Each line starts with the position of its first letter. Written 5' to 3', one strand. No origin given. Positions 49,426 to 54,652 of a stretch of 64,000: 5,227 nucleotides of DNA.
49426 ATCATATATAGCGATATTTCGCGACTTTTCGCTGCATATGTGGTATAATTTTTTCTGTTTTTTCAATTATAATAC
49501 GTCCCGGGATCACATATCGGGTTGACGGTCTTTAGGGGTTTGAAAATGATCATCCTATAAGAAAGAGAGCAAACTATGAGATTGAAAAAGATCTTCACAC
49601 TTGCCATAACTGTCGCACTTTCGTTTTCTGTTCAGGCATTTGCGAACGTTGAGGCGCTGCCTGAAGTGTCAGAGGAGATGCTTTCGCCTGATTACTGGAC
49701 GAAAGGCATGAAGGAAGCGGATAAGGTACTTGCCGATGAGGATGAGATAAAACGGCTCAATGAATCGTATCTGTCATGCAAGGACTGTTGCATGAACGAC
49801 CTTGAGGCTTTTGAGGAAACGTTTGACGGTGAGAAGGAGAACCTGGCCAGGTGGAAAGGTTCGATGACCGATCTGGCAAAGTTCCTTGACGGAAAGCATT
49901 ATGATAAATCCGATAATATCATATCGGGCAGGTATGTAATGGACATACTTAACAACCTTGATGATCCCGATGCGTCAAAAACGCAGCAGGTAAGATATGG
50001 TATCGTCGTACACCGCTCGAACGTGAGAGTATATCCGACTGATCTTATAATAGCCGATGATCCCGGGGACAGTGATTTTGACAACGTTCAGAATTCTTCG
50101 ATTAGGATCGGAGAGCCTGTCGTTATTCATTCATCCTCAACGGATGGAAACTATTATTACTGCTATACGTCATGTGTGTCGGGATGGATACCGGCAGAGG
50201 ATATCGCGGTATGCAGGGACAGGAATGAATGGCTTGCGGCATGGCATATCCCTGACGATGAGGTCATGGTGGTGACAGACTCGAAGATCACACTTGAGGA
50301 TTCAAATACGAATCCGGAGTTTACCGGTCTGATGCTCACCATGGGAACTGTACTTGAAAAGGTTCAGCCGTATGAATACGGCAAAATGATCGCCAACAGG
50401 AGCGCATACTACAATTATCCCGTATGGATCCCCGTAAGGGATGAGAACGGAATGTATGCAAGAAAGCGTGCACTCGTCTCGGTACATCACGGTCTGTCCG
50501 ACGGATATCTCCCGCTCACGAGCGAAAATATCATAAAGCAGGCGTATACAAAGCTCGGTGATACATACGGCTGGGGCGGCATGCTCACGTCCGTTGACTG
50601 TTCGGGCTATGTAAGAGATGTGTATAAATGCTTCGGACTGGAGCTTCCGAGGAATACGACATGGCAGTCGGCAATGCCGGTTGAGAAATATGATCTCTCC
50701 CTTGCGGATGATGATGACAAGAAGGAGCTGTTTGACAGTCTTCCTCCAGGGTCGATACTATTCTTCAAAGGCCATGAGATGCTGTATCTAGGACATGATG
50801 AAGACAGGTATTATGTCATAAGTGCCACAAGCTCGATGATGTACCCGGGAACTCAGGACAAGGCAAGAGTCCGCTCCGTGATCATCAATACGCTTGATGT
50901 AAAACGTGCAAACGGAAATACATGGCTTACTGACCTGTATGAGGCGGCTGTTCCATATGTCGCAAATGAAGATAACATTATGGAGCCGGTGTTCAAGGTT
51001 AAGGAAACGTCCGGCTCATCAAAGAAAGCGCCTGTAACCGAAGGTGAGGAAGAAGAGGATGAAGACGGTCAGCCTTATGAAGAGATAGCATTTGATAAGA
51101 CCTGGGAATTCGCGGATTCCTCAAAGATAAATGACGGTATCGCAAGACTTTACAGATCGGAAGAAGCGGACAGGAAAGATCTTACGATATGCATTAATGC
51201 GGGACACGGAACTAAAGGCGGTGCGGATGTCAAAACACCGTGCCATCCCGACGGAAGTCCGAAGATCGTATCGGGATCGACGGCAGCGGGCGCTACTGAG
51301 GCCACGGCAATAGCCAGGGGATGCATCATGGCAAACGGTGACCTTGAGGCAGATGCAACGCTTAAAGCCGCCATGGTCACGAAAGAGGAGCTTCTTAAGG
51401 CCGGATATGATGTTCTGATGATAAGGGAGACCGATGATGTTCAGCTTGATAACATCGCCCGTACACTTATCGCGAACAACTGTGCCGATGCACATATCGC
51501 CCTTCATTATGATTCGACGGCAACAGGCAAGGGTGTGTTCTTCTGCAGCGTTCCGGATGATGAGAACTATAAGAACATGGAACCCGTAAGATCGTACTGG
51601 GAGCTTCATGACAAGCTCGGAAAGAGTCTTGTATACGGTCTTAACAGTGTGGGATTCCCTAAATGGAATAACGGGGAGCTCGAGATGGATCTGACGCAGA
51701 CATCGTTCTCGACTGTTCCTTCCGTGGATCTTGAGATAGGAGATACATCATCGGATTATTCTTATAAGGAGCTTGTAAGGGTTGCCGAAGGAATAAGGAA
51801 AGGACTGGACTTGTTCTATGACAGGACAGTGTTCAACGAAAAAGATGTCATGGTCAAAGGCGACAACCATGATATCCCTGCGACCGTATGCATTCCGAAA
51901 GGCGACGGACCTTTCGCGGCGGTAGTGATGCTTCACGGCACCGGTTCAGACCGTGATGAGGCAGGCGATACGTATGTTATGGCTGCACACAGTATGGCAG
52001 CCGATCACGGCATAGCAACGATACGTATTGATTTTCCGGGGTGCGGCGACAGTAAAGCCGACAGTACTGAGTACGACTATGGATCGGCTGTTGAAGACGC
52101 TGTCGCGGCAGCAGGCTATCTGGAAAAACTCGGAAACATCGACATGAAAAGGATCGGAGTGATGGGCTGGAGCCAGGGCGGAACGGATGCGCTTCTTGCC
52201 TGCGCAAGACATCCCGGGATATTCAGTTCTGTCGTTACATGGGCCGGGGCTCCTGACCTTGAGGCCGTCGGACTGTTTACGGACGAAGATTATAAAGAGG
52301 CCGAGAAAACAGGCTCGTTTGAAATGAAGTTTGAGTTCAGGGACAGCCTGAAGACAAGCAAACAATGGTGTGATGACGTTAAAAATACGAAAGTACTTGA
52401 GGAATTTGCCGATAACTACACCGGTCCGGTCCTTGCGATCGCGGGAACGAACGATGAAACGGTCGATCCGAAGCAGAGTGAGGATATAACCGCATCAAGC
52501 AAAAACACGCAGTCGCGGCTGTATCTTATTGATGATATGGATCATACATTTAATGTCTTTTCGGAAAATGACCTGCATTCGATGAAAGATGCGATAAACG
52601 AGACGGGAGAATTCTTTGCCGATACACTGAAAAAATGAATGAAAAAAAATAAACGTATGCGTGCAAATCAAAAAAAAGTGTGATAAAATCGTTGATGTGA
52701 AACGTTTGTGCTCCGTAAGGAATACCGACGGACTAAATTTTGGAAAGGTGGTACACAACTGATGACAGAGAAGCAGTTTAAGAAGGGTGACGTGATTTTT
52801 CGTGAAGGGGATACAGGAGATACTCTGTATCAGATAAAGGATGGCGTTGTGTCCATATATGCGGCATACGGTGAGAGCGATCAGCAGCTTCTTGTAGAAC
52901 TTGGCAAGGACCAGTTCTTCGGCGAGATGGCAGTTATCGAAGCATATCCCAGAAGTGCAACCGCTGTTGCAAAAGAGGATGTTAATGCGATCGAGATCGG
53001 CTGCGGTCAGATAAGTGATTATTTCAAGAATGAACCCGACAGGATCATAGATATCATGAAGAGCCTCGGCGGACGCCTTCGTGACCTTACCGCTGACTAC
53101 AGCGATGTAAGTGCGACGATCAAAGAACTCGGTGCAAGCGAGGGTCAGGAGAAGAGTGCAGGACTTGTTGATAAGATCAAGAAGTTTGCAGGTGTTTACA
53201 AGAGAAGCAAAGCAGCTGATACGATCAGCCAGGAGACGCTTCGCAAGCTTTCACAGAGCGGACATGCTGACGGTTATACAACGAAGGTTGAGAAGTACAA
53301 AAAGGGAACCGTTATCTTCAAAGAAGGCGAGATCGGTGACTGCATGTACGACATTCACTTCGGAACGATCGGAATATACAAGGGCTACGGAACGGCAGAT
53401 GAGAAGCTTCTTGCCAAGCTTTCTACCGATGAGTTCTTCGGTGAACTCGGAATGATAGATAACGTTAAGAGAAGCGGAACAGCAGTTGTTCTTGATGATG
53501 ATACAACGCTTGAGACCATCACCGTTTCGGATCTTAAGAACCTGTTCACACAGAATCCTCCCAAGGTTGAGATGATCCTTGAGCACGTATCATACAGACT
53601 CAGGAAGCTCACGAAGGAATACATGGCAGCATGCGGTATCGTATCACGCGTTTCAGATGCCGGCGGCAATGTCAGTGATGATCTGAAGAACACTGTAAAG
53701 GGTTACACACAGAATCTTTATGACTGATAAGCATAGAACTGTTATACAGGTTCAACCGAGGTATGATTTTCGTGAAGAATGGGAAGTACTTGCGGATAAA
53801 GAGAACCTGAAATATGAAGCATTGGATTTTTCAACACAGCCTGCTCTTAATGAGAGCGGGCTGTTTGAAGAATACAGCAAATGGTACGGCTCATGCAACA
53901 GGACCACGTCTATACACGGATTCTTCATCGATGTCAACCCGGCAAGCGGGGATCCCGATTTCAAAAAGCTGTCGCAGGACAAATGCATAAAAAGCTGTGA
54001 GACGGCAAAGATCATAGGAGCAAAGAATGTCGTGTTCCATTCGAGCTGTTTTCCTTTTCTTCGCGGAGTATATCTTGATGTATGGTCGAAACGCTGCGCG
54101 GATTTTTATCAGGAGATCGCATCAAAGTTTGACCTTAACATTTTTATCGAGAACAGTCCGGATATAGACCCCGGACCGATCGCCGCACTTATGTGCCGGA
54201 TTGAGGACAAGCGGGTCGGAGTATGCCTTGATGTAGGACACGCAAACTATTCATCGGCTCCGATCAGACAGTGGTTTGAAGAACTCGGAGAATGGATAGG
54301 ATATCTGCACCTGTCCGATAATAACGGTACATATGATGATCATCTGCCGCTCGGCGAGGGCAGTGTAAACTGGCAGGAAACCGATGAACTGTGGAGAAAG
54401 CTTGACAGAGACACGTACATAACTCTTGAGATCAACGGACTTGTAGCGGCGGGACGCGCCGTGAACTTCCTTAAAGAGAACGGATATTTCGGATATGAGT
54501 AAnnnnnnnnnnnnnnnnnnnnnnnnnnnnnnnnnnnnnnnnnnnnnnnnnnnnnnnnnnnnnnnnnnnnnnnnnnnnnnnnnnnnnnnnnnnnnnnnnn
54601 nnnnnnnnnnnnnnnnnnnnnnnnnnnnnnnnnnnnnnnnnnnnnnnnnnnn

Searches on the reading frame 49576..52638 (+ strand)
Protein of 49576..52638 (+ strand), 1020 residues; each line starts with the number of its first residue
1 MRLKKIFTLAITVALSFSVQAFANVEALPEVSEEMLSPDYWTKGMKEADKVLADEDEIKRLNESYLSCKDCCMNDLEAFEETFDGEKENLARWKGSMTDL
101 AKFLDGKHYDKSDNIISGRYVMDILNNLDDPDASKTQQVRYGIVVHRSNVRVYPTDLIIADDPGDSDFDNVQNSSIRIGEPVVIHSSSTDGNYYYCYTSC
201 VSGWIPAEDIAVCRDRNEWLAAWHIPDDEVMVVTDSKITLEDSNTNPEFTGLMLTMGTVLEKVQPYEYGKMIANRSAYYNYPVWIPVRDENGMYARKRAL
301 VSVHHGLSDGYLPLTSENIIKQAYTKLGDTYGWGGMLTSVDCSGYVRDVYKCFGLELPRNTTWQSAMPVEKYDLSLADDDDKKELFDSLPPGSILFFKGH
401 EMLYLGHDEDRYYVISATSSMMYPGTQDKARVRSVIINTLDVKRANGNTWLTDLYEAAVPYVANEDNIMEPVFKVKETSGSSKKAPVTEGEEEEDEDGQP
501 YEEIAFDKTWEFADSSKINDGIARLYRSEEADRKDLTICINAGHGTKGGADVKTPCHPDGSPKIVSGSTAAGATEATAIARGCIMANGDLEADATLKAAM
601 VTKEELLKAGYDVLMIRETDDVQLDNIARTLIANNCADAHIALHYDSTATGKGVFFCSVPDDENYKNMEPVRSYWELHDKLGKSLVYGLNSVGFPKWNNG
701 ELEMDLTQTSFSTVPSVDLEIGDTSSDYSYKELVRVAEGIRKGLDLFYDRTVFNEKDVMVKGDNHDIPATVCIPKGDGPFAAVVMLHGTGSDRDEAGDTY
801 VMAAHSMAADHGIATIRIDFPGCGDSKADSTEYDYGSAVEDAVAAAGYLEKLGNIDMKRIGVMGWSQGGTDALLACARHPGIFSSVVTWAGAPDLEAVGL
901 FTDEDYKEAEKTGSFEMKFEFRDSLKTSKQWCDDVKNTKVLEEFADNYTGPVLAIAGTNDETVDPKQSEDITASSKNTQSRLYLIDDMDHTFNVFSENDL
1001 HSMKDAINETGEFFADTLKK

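Call 68: search_protein_families(library=pfam, proteins=[window:49576-52638:+], max_evalue=0.00001)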
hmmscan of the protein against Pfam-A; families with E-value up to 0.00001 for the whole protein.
window:49576-52638:+ (1020 aa): 11 families
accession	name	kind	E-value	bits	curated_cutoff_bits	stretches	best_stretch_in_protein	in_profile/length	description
PF00326.27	Peptidase_S9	-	1.2e-15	58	22.6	1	806-990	8-185/213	Prolyl oligopeptidase family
PF00561.26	Abhydrolase_1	-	3.5e-13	50.2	25.8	1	782-891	2-102/245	alpha/beta hydrolase fold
PF12913.13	SH3_6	-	7.3e-13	48.3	27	1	164-206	11-53/53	SH3 domain (SH3b1 type)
PF00877.26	NLPC_P60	-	2.1e-10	40.9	23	1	328-408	1-75/105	NlpC/P60 family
PF01520.23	Amidase_3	-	2.4e-10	41.1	27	1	538-669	1-92/174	N-acetylmuramoyl-L-alanine amidase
PF12146.15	Hydrolase_4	-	2.9e-10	40.3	27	0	779-892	3-110/239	Serine aminopeptidase, S33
PF12697.13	Abhydrolase_6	-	1.4e-09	39.4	26.3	1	783-891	1-93/217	Alpha/beta hydrolase family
PF20434.5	BD-FAE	-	1e-07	32.1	26.8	1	775-972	8-212/215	BD-FAE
PF00756.26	Esterase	-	4.1e-07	30.5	22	1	766-993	7-232/251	Putative esterase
PF02129.25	Peptidase_S15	-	2.2e-06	28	23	0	766-896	4-133/262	X-Pro dipeptidyl-peptidase (S15 family)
PF01738.24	DLH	-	4.1e-06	27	21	0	838-1016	77-215/217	Dienelactone hydrolase family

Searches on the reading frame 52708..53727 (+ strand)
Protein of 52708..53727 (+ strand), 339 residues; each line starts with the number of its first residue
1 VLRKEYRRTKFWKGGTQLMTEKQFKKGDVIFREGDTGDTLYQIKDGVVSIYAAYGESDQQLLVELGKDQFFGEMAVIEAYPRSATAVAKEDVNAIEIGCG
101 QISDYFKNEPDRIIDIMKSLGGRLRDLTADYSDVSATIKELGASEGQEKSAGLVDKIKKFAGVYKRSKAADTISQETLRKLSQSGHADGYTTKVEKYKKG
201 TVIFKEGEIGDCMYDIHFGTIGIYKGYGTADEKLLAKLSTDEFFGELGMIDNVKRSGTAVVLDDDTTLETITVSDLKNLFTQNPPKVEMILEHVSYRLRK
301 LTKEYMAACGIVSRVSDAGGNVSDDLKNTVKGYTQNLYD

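Call 68: search_protein_families(library=pfam, proteins=[window:52708-53727:+], max_evalue=0.00001)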
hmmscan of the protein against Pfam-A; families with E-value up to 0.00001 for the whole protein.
window:52708-53727:+ (339 aa): 1 family
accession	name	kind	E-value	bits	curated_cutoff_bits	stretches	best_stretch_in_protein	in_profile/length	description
PF00027.35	cNMP_binding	-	5.8e-37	126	27.5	2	22-104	2-84/89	Cyclic nucleotide-binding domain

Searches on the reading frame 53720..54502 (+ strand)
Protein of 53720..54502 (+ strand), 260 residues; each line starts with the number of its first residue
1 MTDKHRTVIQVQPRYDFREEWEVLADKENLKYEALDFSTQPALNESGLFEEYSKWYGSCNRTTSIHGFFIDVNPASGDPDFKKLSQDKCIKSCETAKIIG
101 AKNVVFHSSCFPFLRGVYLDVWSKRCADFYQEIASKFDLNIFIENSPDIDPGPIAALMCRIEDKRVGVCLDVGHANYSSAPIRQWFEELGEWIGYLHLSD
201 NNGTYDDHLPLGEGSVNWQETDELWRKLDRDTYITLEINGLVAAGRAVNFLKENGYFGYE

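Call 68: search_protein_families(library=pfam, proteins=[window:53720-54502:+], max_evalue=0.00001)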
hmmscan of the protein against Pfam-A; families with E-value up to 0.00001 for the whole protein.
window:53720-54502:+ (260 aa): 1 family
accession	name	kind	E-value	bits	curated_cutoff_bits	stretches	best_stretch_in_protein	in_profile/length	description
PF01261.30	AP_endonuc_2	-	1.5e-19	71.1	31.1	1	62-253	43-248/249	Xylose isomerase-like TIM barrel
